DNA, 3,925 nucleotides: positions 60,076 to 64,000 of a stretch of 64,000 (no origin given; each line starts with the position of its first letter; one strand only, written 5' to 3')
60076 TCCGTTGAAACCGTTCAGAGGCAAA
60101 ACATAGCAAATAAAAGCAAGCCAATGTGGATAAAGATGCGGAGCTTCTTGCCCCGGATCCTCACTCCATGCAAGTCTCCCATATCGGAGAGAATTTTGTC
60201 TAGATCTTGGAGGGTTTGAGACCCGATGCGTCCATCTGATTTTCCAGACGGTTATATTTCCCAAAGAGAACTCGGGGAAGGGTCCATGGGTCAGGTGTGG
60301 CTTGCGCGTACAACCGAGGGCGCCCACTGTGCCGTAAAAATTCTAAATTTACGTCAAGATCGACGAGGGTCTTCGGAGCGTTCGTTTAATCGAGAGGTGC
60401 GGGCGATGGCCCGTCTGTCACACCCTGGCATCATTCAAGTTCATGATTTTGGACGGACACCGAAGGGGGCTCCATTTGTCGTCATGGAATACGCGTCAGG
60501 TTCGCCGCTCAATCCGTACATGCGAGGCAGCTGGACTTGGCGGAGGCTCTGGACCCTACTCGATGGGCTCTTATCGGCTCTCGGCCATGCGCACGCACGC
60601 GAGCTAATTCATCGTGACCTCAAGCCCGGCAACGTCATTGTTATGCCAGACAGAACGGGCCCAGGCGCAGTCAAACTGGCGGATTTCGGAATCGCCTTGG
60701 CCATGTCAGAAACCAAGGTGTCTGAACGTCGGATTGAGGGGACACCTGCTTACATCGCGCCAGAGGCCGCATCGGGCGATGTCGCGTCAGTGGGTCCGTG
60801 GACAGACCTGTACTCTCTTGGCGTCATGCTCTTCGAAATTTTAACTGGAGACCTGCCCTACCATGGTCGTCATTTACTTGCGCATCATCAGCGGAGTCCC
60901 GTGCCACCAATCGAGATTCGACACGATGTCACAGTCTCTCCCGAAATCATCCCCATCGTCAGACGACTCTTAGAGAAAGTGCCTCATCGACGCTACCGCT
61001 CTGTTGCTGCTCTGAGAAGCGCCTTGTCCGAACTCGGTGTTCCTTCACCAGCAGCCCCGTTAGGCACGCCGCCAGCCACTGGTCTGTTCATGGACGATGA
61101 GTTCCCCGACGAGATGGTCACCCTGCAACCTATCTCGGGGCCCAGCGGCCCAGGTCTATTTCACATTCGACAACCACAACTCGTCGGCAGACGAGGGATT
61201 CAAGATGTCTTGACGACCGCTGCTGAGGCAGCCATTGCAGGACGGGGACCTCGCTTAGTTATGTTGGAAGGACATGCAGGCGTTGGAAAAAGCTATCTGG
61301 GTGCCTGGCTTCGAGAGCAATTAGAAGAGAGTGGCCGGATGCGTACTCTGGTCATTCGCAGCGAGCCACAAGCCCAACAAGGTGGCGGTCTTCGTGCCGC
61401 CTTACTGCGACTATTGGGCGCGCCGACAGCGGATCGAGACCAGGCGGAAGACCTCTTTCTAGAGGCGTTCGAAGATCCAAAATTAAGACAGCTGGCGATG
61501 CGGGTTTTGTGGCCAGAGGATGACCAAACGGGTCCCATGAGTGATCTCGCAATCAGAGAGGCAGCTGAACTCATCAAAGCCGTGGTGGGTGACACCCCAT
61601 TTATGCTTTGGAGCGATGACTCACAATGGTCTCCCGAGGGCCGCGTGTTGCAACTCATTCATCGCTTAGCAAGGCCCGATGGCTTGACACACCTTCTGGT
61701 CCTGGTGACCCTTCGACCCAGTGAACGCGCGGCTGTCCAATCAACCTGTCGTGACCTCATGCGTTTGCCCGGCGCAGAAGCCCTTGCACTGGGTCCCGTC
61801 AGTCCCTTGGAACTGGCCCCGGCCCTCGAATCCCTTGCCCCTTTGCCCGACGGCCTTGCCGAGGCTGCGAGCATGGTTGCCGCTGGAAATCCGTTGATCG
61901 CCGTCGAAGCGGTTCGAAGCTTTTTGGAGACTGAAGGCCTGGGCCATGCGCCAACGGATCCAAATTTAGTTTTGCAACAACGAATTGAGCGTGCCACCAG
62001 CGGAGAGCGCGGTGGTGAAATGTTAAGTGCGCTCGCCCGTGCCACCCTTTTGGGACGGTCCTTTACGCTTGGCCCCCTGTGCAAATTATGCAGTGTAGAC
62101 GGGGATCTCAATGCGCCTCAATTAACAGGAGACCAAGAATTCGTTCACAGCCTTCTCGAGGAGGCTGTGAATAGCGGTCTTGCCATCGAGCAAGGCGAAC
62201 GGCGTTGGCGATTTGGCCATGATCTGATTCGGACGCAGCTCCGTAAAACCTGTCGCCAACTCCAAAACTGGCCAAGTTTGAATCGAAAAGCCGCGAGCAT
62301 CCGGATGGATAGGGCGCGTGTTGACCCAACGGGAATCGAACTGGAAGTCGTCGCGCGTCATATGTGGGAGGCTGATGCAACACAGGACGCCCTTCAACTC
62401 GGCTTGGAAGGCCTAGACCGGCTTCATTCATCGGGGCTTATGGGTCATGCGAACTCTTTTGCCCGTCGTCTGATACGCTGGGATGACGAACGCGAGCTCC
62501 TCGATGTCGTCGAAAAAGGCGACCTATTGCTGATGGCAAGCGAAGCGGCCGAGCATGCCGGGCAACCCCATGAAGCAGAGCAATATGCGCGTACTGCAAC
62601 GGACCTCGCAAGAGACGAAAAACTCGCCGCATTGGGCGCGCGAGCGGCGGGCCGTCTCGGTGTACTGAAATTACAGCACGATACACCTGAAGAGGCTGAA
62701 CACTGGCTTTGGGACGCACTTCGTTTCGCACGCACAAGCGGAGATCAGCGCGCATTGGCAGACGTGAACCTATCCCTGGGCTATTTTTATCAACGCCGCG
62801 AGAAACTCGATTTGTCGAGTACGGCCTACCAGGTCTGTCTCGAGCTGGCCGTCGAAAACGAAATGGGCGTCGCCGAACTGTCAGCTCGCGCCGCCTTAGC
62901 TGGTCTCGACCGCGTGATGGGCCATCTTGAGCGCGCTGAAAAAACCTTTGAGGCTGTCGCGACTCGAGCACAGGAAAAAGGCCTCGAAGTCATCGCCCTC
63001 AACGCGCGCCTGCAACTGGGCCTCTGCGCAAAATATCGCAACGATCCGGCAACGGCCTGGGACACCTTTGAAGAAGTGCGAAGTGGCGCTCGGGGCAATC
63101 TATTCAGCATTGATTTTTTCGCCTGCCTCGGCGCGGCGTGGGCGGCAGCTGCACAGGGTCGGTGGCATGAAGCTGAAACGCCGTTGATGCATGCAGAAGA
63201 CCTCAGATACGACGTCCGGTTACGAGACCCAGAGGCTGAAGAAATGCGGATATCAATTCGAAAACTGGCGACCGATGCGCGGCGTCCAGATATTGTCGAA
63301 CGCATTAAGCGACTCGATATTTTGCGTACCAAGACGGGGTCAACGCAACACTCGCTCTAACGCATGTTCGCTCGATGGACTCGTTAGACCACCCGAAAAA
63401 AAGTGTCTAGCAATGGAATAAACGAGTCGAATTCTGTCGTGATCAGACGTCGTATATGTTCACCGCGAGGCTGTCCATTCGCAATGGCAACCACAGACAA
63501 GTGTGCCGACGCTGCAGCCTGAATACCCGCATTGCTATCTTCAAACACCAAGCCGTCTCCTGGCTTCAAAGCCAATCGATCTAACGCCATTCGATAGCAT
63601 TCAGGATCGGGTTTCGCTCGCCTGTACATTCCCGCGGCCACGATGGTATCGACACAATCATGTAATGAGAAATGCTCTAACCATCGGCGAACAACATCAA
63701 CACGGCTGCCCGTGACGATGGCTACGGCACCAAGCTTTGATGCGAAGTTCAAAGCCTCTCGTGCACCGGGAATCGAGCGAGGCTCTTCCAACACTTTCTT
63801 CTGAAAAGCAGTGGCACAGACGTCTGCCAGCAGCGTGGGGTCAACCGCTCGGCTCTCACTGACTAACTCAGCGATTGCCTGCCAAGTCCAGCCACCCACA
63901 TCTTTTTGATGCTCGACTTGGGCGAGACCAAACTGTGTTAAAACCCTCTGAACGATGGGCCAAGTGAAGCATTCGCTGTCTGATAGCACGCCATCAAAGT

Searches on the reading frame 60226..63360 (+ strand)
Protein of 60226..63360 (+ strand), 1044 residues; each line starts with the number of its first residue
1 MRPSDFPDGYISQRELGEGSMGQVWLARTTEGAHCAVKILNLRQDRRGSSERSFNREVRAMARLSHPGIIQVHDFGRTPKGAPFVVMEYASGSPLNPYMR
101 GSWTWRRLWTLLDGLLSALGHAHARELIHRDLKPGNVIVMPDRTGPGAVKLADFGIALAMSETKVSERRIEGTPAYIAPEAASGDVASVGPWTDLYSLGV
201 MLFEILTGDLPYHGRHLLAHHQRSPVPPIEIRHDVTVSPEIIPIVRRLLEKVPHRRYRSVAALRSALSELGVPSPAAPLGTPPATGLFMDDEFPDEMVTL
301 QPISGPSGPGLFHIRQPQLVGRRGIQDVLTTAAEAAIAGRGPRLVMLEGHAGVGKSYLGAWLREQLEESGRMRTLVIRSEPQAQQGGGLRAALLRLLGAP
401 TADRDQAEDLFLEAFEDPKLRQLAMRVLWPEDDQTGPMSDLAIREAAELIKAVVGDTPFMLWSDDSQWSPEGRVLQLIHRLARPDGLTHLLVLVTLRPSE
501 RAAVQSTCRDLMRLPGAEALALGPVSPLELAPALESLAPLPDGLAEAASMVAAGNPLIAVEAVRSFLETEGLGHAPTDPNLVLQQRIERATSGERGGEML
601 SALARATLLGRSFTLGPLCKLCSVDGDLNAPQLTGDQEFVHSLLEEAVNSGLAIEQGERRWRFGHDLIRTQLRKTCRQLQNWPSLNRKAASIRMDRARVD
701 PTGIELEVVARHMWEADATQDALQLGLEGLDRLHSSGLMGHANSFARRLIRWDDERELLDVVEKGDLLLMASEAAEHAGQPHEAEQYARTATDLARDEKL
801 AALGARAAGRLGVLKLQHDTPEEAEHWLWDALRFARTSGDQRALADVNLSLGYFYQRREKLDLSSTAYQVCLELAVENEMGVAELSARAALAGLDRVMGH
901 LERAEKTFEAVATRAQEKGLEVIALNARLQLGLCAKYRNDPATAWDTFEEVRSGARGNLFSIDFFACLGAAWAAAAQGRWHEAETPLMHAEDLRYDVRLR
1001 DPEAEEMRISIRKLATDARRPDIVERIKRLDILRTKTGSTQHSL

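Call 55: search_protein_families(library=pfam, proteins=[window:60226-63360:+], max_evalue=0.0001)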
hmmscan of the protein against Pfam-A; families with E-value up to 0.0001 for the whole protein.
window:60226-63360:+ (1044 aa): 5 families
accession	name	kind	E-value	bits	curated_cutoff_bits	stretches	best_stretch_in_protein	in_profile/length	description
PF00069.31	Pkinase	-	1.1e-42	146.7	31.7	1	11-263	2-258/263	Protein kinase domain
PF07714.23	PK_Tyr_Ser-Thr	-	6.2e-27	95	23.1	1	13-215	4-208/258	Protein tyrosine and serine/threonine kinase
PF13191.12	AAA_16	-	9.5e-10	39.7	32.6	1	318-492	1-166/167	AAA ATPase domain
PF13401.12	AAA_22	-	8.7e-06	26.5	27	1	341-417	4-77/130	AAA domain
PF03109.22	ABC1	-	9.9e-05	22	22.9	0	85-163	145-220/244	ABC1 atypical kinase-like domain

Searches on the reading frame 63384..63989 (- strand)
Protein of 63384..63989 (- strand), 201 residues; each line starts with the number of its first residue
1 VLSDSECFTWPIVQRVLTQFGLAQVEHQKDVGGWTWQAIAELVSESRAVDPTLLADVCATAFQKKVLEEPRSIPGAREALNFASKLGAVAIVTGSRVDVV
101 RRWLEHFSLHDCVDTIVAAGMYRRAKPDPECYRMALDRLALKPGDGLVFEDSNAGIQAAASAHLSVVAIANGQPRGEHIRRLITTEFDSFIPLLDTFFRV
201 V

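Call 55: search_protein_families(library=pfam, proteins=[window:63384-63989:-], max_evalue=0.0001)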
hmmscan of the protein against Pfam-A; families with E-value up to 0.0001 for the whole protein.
window:63384-63989:- (201 aa): 2 families
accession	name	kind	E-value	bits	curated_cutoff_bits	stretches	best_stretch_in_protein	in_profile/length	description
PF00702.32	Hydrolase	-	2e-17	64.6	26.4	1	52-163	81-191/191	haloacid dehalogenase-like hydrolase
PF13419.12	HAD_2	-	3.2e-17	63.6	23.8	1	2-169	9-178/178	Haloacid dehalogenase-like hydrolase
